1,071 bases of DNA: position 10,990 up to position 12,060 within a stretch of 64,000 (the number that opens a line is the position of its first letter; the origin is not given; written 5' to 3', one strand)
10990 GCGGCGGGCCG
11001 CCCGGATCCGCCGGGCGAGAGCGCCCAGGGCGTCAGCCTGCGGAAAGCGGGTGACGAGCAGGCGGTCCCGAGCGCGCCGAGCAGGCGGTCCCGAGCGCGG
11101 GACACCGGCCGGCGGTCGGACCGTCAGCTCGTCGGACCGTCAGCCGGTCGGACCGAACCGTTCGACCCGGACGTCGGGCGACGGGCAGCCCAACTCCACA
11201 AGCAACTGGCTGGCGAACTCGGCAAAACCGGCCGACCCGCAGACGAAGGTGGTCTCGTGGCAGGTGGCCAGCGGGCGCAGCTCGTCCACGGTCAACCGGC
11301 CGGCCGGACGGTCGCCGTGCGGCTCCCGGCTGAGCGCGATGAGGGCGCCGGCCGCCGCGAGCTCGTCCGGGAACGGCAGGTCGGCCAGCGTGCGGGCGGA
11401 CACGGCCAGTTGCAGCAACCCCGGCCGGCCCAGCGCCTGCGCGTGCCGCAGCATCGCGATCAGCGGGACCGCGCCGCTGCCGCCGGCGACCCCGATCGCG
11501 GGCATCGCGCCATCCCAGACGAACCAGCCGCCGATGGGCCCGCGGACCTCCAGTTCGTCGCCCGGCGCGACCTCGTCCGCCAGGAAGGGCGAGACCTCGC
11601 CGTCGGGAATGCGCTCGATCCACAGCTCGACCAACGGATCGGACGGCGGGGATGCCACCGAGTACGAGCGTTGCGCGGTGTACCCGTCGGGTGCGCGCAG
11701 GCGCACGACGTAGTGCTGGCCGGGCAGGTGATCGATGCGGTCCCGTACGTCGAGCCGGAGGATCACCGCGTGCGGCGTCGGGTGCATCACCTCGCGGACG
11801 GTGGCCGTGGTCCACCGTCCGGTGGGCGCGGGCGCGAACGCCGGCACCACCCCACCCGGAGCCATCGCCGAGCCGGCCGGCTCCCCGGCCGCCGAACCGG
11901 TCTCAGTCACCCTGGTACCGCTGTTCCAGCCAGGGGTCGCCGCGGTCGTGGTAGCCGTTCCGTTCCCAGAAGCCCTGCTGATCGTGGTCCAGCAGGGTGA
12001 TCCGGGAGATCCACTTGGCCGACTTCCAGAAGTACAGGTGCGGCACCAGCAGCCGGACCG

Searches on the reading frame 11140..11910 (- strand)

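Call 69: search_protein_families(library=pfam, proteins=[window:11140-11910:-], max_evalue=0.001)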
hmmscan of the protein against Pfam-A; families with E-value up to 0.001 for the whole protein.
window:11140-11910:- (256 aa): 1 family
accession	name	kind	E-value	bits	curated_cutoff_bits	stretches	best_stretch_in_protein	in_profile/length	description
PF00970.30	FAD_binding_6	-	2.8e-10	40.8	21.1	1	51-129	19-97/99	Oxidoreductase FAD-binding domain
